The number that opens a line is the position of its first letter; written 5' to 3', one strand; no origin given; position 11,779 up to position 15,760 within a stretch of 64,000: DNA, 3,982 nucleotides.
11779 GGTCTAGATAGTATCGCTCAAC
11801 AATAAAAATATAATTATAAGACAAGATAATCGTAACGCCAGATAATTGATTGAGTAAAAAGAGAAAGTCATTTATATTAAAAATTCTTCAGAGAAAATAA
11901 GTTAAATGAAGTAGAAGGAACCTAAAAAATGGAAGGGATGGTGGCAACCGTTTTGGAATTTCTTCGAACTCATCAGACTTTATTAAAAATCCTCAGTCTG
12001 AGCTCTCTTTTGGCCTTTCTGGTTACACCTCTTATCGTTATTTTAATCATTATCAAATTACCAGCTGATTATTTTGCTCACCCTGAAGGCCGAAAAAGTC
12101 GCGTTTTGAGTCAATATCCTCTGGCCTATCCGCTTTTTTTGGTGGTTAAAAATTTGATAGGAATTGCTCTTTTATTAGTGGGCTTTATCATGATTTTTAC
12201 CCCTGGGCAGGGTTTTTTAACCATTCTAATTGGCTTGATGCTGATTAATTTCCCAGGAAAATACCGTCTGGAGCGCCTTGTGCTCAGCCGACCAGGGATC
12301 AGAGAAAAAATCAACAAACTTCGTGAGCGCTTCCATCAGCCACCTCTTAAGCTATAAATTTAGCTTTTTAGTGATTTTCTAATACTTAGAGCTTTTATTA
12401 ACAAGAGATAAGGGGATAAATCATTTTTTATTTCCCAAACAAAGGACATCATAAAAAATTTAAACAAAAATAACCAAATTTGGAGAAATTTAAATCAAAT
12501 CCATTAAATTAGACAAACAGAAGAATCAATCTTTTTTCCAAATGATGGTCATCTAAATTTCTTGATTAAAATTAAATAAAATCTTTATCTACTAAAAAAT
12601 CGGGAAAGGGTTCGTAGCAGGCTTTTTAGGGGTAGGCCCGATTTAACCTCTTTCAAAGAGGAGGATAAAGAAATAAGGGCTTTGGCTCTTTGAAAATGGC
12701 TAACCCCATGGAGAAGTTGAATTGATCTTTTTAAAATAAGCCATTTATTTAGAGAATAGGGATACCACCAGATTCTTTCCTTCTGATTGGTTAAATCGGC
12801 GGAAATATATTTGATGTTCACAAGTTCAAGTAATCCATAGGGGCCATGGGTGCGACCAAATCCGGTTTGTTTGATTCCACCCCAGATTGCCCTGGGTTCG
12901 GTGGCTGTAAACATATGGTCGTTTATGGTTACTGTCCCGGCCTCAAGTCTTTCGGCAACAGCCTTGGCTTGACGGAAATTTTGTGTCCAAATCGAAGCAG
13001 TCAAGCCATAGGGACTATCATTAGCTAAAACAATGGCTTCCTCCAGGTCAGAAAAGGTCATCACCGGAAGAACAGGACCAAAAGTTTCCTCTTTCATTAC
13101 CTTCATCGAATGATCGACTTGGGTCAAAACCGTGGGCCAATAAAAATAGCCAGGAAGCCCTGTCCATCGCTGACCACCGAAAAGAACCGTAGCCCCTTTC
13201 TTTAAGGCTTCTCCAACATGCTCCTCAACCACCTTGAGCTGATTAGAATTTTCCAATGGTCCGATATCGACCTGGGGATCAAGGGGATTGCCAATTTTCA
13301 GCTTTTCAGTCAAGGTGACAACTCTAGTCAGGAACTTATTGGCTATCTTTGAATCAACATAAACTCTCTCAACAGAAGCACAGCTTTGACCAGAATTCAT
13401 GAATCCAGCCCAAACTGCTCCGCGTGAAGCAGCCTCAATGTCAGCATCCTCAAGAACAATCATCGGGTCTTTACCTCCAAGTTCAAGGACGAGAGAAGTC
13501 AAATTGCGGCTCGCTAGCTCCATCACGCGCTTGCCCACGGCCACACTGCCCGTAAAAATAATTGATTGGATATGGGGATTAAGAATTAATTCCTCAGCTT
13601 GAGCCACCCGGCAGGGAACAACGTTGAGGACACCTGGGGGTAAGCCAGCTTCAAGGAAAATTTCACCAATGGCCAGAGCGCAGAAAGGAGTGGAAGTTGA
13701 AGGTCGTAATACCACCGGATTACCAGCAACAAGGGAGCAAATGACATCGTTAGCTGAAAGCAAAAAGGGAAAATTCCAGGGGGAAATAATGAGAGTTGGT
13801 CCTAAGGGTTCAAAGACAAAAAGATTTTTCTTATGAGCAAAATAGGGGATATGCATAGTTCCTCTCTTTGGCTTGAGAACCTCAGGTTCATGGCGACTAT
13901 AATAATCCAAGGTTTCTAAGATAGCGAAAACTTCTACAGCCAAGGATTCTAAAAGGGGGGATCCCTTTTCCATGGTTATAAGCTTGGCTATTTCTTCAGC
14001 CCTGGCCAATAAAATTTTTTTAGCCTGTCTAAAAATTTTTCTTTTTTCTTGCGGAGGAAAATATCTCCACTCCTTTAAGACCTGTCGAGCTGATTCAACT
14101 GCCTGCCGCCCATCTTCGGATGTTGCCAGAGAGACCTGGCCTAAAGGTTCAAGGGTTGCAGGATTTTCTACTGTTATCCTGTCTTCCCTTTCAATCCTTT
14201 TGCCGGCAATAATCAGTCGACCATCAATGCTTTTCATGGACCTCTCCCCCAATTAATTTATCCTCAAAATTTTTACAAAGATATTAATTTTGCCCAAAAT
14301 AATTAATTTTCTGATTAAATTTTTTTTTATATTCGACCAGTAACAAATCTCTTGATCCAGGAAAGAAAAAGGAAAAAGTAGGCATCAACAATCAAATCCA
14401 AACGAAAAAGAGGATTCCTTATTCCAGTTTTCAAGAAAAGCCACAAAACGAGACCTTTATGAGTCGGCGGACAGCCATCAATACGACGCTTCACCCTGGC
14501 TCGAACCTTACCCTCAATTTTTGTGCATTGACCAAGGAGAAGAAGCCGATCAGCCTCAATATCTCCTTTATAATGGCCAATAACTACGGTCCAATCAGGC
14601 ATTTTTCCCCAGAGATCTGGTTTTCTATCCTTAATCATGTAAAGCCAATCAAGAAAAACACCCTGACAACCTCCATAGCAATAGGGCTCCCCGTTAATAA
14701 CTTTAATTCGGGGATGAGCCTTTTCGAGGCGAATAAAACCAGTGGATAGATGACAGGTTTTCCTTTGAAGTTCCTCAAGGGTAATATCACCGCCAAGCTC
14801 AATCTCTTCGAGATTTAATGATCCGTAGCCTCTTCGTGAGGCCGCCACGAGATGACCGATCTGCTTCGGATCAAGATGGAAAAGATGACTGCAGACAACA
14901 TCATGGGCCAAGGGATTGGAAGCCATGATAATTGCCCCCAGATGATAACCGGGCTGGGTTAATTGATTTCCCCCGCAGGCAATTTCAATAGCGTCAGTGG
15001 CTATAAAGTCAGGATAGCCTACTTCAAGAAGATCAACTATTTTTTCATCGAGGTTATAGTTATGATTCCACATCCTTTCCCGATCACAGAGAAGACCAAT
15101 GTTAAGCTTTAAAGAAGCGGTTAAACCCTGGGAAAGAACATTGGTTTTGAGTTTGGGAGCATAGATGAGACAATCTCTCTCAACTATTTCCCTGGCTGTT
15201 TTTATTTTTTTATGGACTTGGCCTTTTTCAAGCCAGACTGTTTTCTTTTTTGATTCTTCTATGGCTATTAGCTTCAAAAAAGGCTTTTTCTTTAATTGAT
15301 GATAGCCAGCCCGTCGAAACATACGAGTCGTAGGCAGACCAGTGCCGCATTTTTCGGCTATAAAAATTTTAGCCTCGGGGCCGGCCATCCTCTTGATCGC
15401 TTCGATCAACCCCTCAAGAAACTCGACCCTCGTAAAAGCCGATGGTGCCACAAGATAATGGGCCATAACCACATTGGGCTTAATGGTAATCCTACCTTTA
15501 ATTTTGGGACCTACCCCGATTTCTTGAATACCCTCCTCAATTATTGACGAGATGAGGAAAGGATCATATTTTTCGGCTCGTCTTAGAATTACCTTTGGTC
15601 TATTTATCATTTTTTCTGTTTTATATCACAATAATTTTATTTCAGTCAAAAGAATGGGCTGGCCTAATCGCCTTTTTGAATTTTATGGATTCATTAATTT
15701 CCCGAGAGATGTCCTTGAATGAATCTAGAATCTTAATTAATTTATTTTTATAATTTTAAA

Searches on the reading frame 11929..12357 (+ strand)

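Call 70: search_protein_families(library=pfam, proteins=[window:11929-12357:+], max_evalue=0.0001)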
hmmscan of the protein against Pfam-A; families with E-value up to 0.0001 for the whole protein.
window:11929-12357:+ (142 aa): 1 family
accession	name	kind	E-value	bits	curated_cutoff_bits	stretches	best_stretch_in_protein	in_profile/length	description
PF09656.15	PGPGW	-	8e-07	29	23.3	1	75-104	5-34/53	Putative transmembrane protein (PGPGW)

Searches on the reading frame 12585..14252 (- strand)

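Call 69: search_protein_families(library=pfam, proteins=[window:12585-14252:-], max_evalue=0.0001)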
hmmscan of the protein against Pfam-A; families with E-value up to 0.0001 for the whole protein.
window:12585-14252:- (555 aa): 1 family
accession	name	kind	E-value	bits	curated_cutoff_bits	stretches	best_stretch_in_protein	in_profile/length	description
PF00171.27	Aldedh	-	2.9e-149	498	23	1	24-483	7-461/461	Aldehyde dehydrogenase family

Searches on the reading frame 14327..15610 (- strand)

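Call 69: search_protein_families(library=pfam, proteins=[window:14327-15610:-], max_evalue=0.0001)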
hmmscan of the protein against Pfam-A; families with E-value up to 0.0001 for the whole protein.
window:14327-15610:- (427 aa): 1 family
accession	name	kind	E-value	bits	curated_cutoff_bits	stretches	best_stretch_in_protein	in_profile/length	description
PF04015.17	DUF362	-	2.8e-32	112.8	24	1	41-241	1-199/200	Domain of unknown function (DUF362)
